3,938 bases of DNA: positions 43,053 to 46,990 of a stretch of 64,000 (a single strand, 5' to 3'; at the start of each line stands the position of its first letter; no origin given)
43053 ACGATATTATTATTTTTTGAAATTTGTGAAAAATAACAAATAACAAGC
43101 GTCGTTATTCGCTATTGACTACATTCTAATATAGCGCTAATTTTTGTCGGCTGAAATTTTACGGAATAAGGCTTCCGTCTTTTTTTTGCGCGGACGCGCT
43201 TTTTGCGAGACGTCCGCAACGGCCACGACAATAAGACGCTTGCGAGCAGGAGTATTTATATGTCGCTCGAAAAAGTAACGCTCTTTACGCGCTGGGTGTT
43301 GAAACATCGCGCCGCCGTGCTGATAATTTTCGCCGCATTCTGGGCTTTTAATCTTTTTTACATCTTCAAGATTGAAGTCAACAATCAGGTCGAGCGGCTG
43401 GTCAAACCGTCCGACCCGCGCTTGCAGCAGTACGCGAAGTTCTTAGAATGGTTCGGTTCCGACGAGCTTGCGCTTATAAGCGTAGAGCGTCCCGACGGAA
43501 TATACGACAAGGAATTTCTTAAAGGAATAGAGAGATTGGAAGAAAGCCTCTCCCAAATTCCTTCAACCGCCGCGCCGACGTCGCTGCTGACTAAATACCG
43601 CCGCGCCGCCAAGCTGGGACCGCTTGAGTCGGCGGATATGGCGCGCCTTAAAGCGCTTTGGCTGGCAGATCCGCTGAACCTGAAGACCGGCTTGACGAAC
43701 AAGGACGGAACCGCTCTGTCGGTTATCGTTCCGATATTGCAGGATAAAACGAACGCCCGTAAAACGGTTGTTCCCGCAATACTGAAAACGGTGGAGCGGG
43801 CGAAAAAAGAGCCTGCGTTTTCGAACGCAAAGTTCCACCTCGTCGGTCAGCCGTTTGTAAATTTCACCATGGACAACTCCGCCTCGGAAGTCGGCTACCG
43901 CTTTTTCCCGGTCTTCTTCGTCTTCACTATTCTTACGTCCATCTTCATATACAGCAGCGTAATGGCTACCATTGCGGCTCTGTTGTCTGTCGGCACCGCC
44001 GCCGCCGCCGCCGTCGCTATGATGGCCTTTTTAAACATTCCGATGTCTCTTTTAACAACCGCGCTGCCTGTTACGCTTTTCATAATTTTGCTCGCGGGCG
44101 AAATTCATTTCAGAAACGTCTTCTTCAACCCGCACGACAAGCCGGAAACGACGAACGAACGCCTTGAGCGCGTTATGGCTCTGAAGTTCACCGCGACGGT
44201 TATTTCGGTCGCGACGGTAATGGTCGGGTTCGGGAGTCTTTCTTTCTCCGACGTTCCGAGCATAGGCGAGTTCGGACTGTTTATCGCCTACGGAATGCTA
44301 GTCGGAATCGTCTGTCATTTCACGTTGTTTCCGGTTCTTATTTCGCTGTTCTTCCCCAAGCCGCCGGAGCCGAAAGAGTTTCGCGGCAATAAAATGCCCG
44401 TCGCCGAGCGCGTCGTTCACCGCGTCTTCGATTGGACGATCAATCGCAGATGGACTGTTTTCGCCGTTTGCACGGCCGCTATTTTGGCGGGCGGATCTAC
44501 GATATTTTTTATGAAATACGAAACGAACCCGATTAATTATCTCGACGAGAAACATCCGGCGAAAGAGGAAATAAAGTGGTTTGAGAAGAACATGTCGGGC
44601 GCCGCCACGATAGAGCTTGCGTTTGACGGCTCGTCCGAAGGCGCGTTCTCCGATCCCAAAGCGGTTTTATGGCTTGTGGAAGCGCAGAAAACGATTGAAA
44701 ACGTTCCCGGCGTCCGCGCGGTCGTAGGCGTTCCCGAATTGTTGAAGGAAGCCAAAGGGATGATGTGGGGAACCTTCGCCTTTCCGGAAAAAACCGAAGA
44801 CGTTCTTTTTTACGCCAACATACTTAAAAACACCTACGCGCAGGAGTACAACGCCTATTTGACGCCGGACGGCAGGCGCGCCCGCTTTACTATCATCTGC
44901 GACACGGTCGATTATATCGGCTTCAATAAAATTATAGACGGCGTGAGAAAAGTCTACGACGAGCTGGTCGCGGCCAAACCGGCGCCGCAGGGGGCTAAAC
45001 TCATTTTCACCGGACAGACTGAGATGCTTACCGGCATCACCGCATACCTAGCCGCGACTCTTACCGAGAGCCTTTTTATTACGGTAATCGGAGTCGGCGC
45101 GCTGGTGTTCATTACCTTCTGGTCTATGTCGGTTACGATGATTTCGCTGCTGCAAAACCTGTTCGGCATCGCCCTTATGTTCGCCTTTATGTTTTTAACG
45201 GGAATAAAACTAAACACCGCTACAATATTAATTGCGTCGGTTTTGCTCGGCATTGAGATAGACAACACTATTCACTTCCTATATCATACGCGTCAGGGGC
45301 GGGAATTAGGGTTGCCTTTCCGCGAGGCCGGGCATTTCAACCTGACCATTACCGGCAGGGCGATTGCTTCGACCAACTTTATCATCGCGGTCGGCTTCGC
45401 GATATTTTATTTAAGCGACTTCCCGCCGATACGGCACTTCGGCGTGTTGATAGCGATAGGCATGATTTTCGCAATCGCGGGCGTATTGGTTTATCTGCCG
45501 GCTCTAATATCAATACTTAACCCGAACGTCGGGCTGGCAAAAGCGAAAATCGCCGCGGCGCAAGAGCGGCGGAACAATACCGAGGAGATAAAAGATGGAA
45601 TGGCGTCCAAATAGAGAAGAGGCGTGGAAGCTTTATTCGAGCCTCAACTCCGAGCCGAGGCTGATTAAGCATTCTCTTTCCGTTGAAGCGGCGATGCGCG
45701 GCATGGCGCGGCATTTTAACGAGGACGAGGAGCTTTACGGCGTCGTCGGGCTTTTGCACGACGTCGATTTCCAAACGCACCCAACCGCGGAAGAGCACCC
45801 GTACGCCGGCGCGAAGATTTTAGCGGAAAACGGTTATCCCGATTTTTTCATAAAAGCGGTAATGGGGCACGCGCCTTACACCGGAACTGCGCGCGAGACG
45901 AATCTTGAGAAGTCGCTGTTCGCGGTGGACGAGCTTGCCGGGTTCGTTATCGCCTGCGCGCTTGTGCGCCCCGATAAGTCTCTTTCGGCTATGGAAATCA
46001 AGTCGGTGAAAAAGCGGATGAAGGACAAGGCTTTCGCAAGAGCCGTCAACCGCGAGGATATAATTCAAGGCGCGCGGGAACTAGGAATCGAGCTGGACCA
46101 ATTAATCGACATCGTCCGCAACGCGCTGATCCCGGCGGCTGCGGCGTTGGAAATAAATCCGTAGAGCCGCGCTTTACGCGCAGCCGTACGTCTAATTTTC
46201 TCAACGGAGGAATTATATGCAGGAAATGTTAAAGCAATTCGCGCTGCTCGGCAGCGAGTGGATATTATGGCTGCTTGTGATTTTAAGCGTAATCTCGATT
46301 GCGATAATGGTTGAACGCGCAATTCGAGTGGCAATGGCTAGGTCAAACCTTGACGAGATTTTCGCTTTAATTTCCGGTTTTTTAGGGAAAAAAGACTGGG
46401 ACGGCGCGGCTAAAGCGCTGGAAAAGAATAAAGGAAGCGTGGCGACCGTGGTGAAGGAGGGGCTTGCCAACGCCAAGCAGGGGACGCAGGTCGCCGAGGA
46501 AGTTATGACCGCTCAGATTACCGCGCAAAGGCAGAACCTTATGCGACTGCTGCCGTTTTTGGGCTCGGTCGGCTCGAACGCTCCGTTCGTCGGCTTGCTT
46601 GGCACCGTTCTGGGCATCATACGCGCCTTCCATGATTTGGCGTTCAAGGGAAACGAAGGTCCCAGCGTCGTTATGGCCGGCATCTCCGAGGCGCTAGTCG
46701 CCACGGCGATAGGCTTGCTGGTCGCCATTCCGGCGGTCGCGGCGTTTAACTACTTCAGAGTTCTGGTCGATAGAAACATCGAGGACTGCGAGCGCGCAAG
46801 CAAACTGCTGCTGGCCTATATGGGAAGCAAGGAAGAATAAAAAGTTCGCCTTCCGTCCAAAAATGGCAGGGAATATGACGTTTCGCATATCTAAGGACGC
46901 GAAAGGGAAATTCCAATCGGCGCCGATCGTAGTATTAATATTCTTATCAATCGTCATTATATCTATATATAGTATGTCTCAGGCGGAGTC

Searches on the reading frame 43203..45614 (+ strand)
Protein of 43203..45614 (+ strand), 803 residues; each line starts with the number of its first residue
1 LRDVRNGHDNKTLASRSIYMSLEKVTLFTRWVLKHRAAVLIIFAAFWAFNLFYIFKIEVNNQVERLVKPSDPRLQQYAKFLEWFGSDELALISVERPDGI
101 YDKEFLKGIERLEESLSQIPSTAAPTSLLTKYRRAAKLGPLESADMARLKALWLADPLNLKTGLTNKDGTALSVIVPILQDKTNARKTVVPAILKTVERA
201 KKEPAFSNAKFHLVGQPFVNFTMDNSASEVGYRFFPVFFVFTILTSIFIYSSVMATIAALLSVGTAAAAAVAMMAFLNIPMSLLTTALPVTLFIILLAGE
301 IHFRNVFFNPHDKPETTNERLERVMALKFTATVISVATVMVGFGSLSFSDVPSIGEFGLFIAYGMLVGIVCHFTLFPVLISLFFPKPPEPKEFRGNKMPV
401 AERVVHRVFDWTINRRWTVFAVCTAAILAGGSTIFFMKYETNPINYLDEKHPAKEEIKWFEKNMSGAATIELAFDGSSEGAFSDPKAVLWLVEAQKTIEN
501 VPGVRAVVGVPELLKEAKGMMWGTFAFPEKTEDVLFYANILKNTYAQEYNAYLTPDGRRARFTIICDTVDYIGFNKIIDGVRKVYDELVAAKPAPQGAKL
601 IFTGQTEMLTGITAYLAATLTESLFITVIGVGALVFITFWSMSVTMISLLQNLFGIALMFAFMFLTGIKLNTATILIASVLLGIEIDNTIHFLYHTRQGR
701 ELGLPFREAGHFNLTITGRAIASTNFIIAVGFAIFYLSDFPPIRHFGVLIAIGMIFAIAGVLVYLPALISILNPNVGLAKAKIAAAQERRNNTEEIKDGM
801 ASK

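Call 69: search_protein_families(library=ncbifam, proteins=[window:43203-45614:+], max_evalue=1e-20)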
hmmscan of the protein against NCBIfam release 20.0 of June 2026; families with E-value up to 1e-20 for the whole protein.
window:43203-45614:+ (803 aa): 3 families
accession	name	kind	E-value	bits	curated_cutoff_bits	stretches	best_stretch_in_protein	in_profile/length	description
TIGR00921.1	2A067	subfamily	4e-51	173.9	351.9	1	490-776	76-350/733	hydrophobe/amphiphile efflux-3 (HAE3) family transporter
TIGR00833.1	actII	subfamily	1.6e-24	86.3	874.7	0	152-508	99-453/910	MMPL family RND transporter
TIGR03480.1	HpnN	hypoth_equivalog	4.5e-24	84.5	751.85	0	585-770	686-857/862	hopanoid biosynthesis associated RND transporter like protein HpnN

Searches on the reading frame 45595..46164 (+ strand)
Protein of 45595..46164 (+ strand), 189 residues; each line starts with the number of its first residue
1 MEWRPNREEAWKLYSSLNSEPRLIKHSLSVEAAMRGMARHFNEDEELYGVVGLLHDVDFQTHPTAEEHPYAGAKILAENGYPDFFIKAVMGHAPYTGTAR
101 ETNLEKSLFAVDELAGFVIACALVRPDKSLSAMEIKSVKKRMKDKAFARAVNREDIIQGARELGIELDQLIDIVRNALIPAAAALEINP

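Call 33: search_protein_families(library=pfam, proteins=[window:45595-46164:+], max_evalue=0.001)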
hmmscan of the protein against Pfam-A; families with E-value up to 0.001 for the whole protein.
window:45595-46164:+ (189 aa): 1 family
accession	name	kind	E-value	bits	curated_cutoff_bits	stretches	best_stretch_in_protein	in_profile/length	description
PF01966.28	HD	-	2.3e-09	38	22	1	24-109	2-108/116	HD domain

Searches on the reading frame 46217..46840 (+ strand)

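Call 33: search_protein_families(library=pfam, proteins=[window:46217-46840:+], max_evalue=0.001)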
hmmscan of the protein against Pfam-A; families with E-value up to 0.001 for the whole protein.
window:46217-46840:+ (207 aa): 1 family
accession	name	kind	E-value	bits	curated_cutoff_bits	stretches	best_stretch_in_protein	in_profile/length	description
PF01618.21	MotA_ExbB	-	9.7e-33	113.1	22.9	1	75-192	6-126/127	MotA/TolQ/ExbB proton channel family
